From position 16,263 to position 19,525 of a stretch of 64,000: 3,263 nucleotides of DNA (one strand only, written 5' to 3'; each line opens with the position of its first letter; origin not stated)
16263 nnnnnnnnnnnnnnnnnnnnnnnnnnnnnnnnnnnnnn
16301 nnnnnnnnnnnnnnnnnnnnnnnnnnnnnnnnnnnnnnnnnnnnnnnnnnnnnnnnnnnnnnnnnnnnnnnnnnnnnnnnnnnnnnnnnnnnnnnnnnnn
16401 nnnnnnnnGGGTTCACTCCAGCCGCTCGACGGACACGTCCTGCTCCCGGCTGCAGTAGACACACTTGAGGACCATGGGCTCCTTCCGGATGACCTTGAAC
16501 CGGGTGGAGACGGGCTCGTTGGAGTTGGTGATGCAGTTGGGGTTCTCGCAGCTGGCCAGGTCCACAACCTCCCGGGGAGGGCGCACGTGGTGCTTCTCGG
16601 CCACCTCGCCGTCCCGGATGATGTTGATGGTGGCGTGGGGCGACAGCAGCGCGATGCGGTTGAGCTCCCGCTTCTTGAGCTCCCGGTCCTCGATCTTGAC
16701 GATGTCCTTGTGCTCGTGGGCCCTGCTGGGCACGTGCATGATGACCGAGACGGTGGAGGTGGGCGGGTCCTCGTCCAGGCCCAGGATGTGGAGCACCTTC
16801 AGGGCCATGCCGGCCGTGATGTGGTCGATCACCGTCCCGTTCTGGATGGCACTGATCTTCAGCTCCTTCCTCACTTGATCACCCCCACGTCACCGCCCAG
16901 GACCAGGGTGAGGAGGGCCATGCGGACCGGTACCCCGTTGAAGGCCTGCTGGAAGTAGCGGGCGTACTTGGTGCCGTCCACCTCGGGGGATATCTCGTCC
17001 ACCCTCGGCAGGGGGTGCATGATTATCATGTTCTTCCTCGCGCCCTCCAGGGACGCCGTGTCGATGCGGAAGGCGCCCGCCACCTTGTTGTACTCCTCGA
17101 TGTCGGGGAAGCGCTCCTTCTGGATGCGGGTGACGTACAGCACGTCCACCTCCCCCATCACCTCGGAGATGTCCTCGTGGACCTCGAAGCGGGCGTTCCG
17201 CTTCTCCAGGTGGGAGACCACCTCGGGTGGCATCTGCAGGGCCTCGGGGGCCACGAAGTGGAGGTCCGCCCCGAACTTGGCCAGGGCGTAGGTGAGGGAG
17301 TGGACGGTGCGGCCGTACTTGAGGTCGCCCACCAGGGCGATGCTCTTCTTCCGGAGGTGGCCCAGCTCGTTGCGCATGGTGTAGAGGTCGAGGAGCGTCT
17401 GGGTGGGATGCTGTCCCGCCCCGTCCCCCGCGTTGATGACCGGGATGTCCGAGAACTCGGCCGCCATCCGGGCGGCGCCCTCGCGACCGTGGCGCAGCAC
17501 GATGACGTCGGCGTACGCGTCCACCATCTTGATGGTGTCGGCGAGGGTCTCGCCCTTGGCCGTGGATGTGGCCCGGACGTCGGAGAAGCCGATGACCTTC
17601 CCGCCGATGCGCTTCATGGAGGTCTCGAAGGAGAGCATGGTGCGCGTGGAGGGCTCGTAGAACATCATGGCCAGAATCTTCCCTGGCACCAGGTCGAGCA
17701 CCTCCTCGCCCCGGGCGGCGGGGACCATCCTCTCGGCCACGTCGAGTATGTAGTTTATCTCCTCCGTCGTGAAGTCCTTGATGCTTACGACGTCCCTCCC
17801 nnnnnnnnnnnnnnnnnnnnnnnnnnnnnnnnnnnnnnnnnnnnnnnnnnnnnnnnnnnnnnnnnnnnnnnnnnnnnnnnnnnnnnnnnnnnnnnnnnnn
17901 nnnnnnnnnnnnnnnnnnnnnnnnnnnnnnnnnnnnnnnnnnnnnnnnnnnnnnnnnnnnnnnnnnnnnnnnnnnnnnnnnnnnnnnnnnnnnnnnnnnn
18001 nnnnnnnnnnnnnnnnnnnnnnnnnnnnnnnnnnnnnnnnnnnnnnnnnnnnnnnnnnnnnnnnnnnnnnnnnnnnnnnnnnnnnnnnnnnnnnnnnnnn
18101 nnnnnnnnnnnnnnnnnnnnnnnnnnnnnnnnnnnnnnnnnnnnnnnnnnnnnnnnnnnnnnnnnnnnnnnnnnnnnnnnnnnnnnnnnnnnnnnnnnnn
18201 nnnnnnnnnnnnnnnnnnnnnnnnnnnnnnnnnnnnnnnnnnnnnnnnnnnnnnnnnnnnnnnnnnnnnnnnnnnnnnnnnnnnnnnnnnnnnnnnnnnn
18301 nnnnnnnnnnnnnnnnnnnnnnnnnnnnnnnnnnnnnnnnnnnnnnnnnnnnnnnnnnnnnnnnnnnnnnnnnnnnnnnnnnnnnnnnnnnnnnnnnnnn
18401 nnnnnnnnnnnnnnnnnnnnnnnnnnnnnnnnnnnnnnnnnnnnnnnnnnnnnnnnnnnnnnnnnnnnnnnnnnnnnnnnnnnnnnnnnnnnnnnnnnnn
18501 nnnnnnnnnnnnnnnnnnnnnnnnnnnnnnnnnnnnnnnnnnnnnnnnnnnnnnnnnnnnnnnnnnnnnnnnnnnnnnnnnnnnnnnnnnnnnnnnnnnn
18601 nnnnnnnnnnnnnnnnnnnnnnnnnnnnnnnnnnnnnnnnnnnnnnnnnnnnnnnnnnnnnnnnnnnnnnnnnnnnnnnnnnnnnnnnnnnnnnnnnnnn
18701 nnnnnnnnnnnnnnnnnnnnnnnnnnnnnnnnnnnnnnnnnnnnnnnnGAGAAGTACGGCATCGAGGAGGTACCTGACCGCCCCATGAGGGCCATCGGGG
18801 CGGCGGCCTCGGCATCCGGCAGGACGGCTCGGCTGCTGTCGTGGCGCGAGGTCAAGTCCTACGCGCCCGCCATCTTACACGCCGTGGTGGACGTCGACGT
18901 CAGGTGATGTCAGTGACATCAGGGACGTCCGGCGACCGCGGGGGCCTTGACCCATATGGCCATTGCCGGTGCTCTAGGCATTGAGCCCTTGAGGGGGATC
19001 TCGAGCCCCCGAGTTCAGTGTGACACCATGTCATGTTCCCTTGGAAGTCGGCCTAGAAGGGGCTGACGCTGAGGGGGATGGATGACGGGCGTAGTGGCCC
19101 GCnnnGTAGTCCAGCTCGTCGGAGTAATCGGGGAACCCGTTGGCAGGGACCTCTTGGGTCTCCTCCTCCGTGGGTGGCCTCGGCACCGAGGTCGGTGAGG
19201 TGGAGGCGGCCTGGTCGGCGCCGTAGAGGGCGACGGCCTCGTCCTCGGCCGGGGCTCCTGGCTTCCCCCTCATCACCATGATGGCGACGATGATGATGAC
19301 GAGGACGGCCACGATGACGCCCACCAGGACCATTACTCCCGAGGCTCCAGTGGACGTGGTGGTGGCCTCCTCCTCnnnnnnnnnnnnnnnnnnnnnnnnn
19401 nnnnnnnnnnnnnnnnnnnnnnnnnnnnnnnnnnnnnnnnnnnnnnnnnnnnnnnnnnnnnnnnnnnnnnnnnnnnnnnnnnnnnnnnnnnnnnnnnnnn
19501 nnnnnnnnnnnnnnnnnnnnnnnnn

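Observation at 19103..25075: Two tandem paralogous adhesin-like giants carrying an extracellular N-terminal thioredoxin domain (CPPC and canonical WCGPC)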

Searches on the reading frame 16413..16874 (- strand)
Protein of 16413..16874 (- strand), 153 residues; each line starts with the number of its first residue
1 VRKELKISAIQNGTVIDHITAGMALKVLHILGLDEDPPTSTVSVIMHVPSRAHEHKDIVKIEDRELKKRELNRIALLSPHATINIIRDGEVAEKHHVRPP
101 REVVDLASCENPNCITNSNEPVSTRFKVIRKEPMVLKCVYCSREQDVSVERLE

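Call 56: search_protein_families(library=pfam, proteins=[window:16413-16874:-], max_evalue=0.0001)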
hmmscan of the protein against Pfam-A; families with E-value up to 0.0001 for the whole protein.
window:16413-16874:- (153 aa): 2 families
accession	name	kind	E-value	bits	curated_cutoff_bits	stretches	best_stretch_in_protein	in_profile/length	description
PF01948.23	PyrI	-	2.5e-33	114.6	25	1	5-97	1-92/93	Aspartate carbamoyltransferase regulatory chain, allosteric domain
PF02748.20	PyrI_C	-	1.9e-16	60.1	23.4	1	102-146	1-44/48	Aspartate carbamoyltransferase regulatory chain, metal binding domain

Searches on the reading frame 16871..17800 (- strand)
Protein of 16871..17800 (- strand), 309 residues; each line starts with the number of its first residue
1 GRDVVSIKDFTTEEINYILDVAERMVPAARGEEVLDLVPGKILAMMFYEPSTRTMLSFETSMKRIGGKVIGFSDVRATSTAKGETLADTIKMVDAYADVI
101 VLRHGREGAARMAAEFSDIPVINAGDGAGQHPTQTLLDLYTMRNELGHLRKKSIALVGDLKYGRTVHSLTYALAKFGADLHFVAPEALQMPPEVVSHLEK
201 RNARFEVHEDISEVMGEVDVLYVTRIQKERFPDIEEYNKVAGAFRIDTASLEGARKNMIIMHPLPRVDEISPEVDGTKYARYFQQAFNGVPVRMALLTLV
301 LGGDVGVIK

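Call 18: search_protein_families(library=pfam, proteins=[window:16871-17800:-], max_evalue=0.001)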
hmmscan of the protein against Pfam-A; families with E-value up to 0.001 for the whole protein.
window:16871-17800:- (309 aa): 2 families
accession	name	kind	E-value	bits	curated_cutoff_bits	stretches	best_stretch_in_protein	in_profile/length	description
PF02729.26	OTCace_N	-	2.1e-49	167.8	29.9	1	2-143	1-147/148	Aspartate/ornithine carbamoyltransferase, carbamoyl-P binding domain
PF00185.30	OTCace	-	5.5e-36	124.4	29.4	1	152-299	3-156/157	Aspartate/ornithine carbamoyltransferase, Asp/Orn binding domain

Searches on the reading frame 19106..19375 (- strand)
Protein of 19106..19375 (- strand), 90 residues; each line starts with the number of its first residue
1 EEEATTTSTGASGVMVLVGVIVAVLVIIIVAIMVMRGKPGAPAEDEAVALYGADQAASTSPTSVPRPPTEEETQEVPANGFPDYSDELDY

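Call 73: search_protein_families(library=ncbifam, proteins=[window:19106-19375:-], max_evalue=10)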
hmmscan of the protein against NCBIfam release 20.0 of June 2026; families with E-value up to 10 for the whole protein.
seq(90 aa): 8 families
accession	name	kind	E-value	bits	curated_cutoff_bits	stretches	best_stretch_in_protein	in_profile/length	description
NF033761.1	gliding_GltJ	equivalog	0.0025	16.9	450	1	8-78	364-433/671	adventurous gliding motility protein GltJ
NF004930.0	PRK06287.1-1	subfamily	0.012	15.5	142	1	15-63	6-52/110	cobalt transport protein CbiN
NF006283.1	PRK08455.1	equivalog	0.025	14.2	187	1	5-44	9-50/182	flagellar basal body-associated protein FliL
TIGR03931.1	T7SS_Rv3446c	hypoth_equivalog_domain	0.031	14.6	47.6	1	21-74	6-59/194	type VII secretion-associated protein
NF041738.1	GG_III-CTERM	domain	0.15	12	22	1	16-38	3-25/28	GGIII-like transmembrane region-containing protein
NF051431.1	Rv0361_Cterm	subfamily_domain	0.21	11.7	37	1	16-46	6-38/140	Rv0361 family membrane protein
NF009776.0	PRK13275.1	equivalog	0.35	10.2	64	1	4-35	38-67/70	tetrahydromethanopterin S-methyltransferase subunit F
NF033919.1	PA2779_fam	subfamily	0.54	10.4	40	1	6-34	88-113/123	PA2779 family protein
